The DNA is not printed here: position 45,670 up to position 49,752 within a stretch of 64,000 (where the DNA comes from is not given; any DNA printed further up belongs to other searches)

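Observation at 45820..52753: Candidate novel envelope assembly/secretion module: giant secretin, pilotin-like lipoprotein, BON protein, acidic S/D/Y/G-rich cargo-like protein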

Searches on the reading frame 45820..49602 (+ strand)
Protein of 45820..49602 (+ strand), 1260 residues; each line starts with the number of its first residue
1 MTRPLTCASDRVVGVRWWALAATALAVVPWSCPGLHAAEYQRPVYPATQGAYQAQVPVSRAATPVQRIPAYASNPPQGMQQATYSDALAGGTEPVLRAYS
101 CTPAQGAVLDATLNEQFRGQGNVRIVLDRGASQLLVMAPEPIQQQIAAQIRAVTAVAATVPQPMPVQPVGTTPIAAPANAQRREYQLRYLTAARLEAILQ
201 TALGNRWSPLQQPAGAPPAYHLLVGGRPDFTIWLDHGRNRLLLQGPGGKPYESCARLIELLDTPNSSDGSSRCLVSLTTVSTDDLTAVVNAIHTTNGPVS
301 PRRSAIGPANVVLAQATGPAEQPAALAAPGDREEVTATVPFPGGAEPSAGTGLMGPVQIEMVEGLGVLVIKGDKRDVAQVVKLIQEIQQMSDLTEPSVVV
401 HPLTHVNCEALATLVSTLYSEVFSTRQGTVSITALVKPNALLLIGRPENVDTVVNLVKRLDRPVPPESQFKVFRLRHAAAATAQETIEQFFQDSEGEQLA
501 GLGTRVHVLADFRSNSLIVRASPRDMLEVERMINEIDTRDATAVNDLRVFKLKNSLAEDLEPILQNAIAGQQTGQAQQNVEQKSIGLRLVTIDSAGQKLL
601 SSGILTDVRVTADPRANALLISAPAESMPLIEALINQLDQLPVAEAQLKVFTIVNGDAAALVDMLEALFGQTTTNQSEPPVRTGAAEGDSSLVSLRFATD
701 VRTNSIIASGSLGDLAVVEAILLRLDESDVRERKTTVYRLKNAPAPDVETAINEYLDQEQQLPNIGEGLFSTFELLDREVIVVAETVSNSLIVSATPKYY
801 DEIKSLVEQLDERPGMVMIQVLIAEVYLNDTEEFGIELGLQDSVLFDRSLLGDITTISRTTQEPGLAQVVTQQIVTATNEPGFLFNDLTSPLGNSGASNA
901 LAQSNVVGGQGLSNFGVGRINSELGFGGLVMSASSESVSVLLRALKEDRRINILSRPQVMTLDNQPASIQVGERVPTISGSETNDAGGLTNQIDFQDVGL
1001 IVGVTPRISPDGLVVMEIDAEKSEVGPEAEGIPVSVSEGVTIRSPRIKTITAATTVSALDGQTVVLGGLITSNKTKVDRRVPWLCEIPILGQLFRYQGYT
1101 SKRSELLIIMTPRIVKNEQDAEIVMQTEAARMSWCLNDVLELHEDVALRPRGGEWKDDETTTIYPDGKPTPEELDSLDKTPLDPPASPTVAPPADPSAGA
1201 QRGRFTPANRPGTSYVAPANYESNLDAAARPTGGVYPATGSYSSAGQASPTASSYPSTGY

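Call 7: search_protein_families(library=pfam, proteins=[window:45820-49602:+], max_evalue=0.01)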
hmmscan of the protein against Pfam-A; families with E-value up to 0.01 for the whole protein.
window:45820-49602:+ (1260 aa): 3 families
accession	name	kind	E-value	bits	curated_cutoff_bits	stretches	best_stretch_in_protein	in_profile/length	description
PF03958.22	Secretin_N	-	3.9e-70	232.4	28.2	5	548-640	2-65/69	Bacterial type II/III secretion system short domain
PF00263.26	Secretin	-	2.8e-46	157.7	27.5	1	944-1116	1-169/169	Bacterial type II and III secretion system protein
PF14611.13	KH_SLS1_1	-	0.0011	19.6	24.1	0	602-638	21-65/69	SLS1 protein first KH domain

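Call 10: find_related_loci(query=window:45820-49602:+, collection=genome_contigs, flank=10000)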
Query window:45820-49602:+ (1260 aa) in genome_contigs; peptide patterns used: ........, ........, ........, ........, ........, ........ (x = any residue, [..] = any of these).
40 stretches matched a pattern; 1 encode a relative of the query (tblastn E <= 1e-3); 1 distinct loci.
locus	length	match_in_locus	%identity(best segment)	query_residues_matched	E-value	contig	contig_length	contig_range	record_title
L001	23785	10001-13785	73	1-1260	0e+0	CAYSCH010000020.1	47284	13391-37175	MAG TPA_asm: uncultured Planctomycetaceae bacterium isolate SRP263991_co4_486 genome assembly, contig: NODE_697_length_4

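Call 12: find_homologous_proteins(query=window:45820-49602:+, max_evalue=1e-20)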
Query window:45820-49602:+ (1260 aa): 220 proteins with E <= 1e-20 among 8000 candidates; the best 120 are listed.
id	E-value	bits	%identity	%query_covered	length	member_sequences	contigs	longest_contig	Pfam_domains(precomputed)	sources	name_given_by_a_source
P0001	0.0e+0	2672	100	97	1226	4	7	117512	PF03958.23,PF00263.27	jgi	-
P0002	0.0e+0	2396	93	94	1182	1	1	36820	PF03958.23,PF00263.27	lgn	-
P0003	0.0e+0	1976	74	100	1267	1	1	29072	PF03958.23,PF00263.27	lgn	-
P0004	0.0e+0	1959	73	100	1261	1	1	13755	PF03958.23,PF00263.27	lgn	-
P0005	0.0e+0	1949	73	100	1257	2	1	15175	PF03958.23,PF00263.27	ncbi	-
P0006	0.0e+0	1880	70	100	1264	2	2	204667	PF03958.23,PF00263.27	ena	-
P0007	0.0e+0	1866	72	97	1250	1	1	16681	PF03958.23,PF00263.27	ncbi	ncbi:MAG: secretin N-terminal domain-containing protein [Thermoguttaceae bacterium]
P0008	0.0e+0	1865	70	100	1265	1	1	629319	PF03958.23,PF00263.27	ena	-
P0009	0.0e+0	1863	71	98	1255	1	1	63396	PF03958.23,PF00263.27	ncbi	-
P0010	0.0e+0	1857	69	100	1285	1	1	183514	PF03958.23,PF00263.27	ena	-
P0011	0.0e+0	1841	69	98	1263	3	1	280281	PF03958.23,PF00263.27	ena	-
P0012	0.0e+0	1595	77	78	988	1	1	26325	PF03958.23,PF00263.27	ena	-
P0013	0.0e+0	1581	64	95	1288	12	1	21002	PF03958.23,PF00263.27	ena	-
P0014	0.0e+0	1531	62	94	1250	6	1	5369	PF03958.23,PF00263.27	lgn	-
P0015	0.0e+0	1221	56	87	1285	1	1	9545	PF03958.23,PF00263.27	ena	-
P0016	0.0e+0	1200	54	94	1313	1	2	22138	PF03958.23,PF00263.27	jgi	-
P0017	0.0e+0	1181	54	91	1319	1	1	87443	PF03958.23,PF00263.27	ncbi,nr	ncbi:MAG: hypothetical protein JXB62_21270 [Pirellulales bacterium]|nr:hypothetical protein [Pirellu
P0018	0.0e+0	1158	56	84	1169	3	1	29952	PF03958.23,PF00263.27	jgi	-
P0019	0.0e+0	1156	54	88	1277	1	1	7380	PF03958.23,PF00263.27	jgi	jgi:type II secretion system protein D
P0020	0.0e+0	1148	47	67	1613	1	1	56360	PF03958.23,PF00263.27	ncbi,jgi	ncbi:MAG: secretin N-terminal domain-containing protein [Planctomycetota bacterium]|jgi:type II secr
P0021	0.0e+0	1138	53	91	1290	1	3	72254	PF03958.23,PF00263.27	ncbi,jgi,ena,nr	ncbi:MAG TPA: secretin N-terminal domain-containing protein [Thermoguttaceae bacterium]|nr:secretin 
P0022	0.0e+0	1137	55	85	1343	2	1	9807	PF03958.23,PF00263.27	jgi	-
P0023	0.0e+0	1133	54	87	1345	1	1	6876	PF03958.23,PF00263.27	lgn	-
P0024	0.0e+0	1129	55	87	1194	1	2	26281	PF03958.23,PF00263.27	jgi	-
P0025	0.0e+0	1127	54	86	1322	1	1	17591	PF03958.23,PF00263.27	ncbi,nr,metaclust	ncbi:MAG: hypothetical protein A2V70_09340 [Planctomycetes bacterium RBG_13_63_9]|nr:MAG: hypothetic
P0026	0.0e+0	1123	52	89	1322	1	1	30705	PF03958.23,PF00263.27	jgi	-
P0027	0.0e+0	1121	53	89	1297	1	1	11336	PF03958.23,PF00263.27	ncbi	-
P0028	0.0e+0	1119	52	91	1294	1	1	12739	PF03958.23,PF00263.27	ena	-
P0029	0.0e+0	1118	51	93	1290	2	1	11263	PF03958.23,PF00263.27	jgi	jgi:general secretion pathway protein D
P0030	0.0e+0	1118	53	87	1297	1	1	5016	PF03958.23,PF00263.27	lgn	-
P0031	0.0e+0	1116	57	77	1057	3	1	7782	PF03958.23,PF00263.27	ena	-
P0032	0.0e+0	1111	56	73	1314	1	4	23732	PF03958.23,PF00263.27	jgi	-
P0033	0.0e+0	1102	54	86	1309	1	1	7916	PF03958.23,PF00263.27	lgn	-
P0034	0.0e+0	1099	51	89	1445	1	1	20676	PF03958.23,PF00263.27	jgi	-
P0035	0.0e+0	1099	54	85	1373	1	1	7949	PF03958.23,PF00263.27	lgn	-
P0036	0.0e+0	1091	54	83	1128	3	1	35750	PF14611.14,PF03958.23,PF00263.27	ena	-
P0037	0.0e+0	1091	53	85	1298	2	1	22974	PF03958.23,PF00263.27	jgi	-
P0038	0.0e+0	1090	50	91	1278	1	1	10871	PF03958.23,PF00263.27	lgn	-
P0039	0.0e+0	1082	51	90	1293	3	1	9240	PF03958.23,PF00263.27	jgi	-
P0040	0.0e+0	1080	50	87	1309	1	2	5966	PF03958.23,PF00263.27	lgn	-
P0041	0.0e+0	1077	51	88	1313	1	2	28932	PF03958.23,PF00263.27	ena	-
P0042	0.0e+0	1069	52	87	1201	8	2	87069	PF03958.23,PF00263.27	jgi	jgi:type II secretion system protein D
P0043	0.0e+0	1067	62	65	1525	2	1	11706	PF03958.23,PF00263.27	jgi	-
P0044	0.0e+0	1064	50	86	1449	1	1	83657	PF03958.23,PF00263.27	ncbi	-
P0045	0.0e+0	1059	52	85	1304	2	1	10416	PF03958.23,PF00263.27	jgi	-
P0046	0.0e+0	1057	49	91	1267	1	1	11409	PF03958.23,PF00263.27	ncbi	-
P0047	0.0e+0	1055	49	92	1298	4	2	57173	PF03958.23,PF00263.27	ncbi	ncbi:MAG: secretin N-terminal domain-containing protein [Pirellulales bacterium]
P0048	0.0e+0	1054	50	91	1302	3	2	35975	PF03958.23,PF00263.27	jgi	jgi:general secretion pathway protein D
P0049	0.0e+0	1053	55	55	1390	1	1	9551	PF03958.23,PF00263.27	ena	-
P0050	0.0e+0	1050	51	86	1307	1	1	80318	PF03958.23,PF00263.27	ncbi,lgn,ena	-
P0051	0.0e+0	1049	52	79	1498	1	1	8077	PF03958.23,PF00263.27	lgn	-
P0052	0.0e+0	1043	53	77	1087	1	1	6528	PF03958.23,PF00263.27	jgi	jgi:type II secretory pathway component GspD/PulD (secretin)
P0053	0.0e+0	1043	49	91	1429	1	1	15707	PF03958.23,PF00263.27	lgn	-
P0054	0.0e+0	1040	48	92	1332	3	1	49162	PF03958.23,PF00263.27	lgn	-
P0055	0.0e+0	1040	49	89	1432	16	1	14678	PF03958.23,PF00263.27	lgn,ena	-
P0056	0.0e+0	1039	49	89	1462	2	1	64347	PF03958.23,PF00263.27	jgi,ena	-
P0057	0.0e+0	1039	50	90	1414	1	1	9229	PF03958.23,PF00263.27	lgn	-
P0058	0.0e+0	1036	48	90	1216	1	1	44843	PF03958.23,PF00263.27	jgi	-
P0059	0.0e+0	1035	51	85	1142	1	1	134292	PF03958.23,PF00263.27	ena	-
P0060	0.0e+0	1028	47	97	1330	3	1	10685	PF03958.23,PF00263.27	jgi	-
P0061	0.0e+0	1018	48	90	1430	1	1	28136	PF03958.23,PF00263.27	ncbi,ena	-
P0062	0.0e+0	1018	48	89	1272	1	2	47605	PF03958.23,PF00263.27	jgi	-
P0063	0.0e+0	1017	51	85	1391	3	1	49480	PF03958.23,PF00263.27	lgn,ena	-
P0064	0.0e+0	1016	50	87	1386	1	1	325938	PF03958.23,PF00263.27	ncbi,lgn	-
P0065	4.7e-298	1010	50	85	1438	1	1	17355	PF03958.23,PF00263.27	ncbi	-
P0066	1.7e-297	1008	56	68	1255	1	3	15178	PF03958.23,PF00263.27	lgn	-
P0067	2.0e-297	1008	49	89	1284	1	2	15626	PF03958.23,PF00263.27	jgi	-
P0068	3.3e-297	1007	47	91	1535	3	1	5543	PF03958.23,PF00263.27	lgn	-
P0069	2.1e-296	1004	49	88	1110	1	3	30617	PF03958.23,PF00263.27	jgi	jgi:type II secretion system protein D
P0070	4.7e-296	1003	48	84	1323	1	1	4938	PF03958.23,PF00263.27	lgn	-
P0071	5.3e-295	1000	52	80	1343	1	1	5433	PF03958.23,PF00263.27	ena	-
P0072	2.4e-294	998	47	86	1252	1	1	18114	PF03958.23,PF00263.27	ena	-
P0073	4.1e-294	997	48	90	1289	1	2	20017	PF03958.23,PF00263.27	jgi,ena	jgi:type II secretion system protein D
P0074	1.4e-293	995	48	89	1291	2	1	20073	PF03958.23,PF00263.27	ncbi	-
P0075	7.8e-293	993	49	90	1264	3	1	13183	PF03958.23,PF00263.27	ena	-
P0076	1.1e-292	992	49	86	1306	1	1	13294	PF03958.23,PF00263.27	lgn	-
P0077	2.0e-292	991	50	86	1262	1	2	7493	PF03958.23,PF00263.27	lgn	-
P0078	3.5e-292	990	49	89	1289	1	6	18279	PF03958.23,PF00263.27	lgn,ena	-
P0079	4.3e-292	990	59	65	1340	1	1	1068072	PF03958.23,PF00263.27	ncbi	ncbi:MAG: secretin N-terminal domain-containing protein [Pirellulales bacterium]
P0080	1.4e-291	988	58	68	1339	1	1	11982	PF03958.23,PF00263.27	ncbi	-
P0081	1.9e-291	988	46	91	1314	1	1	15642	PF03958.23,PF00263.27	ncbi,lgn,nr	ncbi:MAG: hypothetical protein JW829_11555 [Pirellulales bacterium]|nr:hypothetical protein [Pirellu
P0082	2.5e-291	988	47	91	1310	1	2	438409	PF03958.23,PF00263.27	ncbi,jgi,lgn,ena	-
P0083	4.4e-291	987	56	66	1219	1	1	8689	PF03958.23,PF00263.27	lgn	-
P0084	5.5e-291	986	49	86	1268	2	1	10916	PF03958.23,PF00263.27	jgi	jgi:type II secretion system protein D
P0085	7.2e-291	986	49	83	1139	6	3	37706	PF03958.23,PF00263.27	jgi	jgi:type II secretion system protein D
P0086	2.2e-290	984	49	85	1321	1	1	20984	PF03958.23,PF00263.27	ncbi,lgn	-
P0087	4.2e-290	983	59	65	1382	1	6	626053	PF03958.23,PF00263.27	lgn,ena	-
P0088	6.2e-290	983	50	87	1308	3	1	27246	PF03958.23,PF00263.27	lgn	-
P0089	8.8e-290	982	47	89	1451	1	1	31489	PF03958.23,PF00263.27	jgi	jgi:general secretion pathway protein D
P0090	2.6e-289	981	48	88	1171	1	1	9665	PF03958.23,PF00263.27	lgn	-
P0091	2.7e-289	981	48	89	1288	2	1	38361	PF03958.23,PF00263.27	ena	-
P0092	8.8e-289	979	47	93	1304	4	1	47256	PF03958.23,PF00263.27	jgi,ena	-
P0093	1.8e-288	978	59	65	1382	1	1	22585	PF03958.23,PF00263.27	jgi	jgi:general secretion pathway protein D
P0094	1.9e-288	978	47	93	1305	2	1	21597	PF03958.23,PF00263.27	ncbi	-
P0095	4.9e-286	970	48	87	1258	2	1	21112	PF03958.23,PF00263.27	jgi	-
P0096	4.9e-286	970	47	87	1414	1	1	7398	PF03958.23,PF00263.27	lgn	-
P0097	9.9e-286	969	57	66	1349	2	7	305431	PF03958.23,PF00263.27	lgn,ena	-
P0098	1.7e-285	968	49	86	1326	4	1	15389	PF03958.23,PF00263.27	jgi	-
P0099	6.5e-285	966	48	87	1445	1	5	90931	PF03958.23,PF00263.27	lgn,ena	-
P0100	1.0e-284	966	48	85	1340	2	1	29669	PF03958.23,PF00263.27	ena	-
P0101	1.7e-284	965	48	87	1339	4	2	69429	PF03958.23,PF00263.27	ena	-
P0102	2.3e-284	965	33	9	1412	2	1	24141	PF03958.23,PF00263.27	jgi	-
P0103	3.1e-284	964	57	65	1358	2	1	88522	PF03958.23,PF00263.27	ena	-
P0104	5.3e-284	963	57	65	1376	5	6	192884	PF03958.23,PF00263.27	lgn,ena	-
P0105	7.0e-284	963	48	86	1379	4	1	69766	PF03958.23,PF00263.27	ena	-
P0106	1.9e-283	961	55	69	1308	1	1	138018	PF03958.23,PF00263.27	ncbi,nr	ncbi:MAG: hypothetical protein K8U03_13845 [Planctomycetia bacterium]|nr:hypothetical protein [Planc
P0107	8.0e-283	959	48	85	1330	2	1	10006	PF03958.23,PF00263.27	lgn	-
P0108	9.9e-283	959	28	5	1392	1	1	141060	PF03958.23,PF00263.27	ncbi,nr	ncbi:MAG: hypothetical protein C0483_19505 [Pirellula sp.]|nr:hypothetical protein [Pirellula sp.]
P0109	1.1e-282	959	46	89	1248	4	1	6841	PF03958.23,PF00263.27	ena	-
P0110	2.5e-281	954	48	85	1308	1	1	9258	PF03958.23,PF00263.27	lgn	-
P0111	3.0e-281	954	57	65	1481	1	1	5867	PF03958.23,PF00263.27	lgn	-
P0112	3.0e-280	951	46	89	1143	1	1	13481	PF03958.23,PF00263.27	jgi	jgi:general secretion pathway protein D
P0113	4.8e-280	950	49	83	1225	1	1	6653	PF03958.23,PF00263.27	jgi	jgi:type II secretion system protein D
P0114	1.5e-279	949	46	88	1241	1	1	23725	PF03958.23,PF00263.27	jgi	-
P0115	2.3e-277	941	47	89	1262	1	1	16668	PF03958.23,PF00263.27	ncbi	-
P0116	4.8e-277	940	52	70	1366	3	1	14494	PF03958.23,PF00263.27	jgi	-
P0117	2.3e-276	938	65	58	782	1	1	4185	PF03958.23,PF00263.27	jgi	-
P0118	1.7e-275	935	46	88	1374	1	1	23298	PF03958.23,PF00263.27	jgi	jgi:type II secretion system protein D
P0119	2.7e-274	931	48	85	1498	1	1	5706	PF03958.23,PF00263.27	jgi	-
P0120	3.6e-274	931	49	85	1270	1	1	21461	PF03958.23,PF00263.27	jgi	jgi:type II secretion system protein D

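Call 13: find_encoding_contigs(protein=P0017, flank=10000, max_places=2)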
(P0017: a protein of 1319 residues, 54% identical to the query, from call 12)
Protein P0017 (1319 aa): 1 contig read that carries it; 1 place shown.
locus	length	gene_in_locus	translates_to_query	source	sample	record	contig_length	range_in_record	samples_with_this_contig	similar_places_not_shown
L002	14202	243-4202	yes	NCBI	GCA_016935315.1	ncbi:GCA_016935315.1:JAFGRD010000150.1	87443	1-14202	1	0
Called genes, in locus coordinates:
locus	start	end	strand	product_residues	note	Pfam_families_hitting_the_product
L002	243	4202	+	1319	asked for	PF03958:Secretin_N, PF00263:Secretin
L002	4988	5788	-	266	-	PF04972:BON (weak)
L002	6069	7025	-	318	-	PF00850:Hist_deacetyl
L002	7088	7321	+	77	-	-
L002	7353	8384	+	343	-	PF01208:URO-D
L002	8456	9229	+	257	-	PF00106:adh_short, PF08659:KR (weak), PF13561:adh_short_C2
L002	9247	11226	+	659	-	PF00890:FAD_binding_2, PF13738:Pyr_redox_3 (faint)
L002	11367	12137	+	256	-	-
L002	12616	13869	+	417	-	PF00089:Trypsin, PF13365:Trypsin_2, PF00595:PDZ (weak), PF13180:PDZ_2, PF17820:PDZ_6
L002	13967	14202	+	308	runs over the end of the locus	PF00586:AIRS, PF02769:AIRS_C (weak)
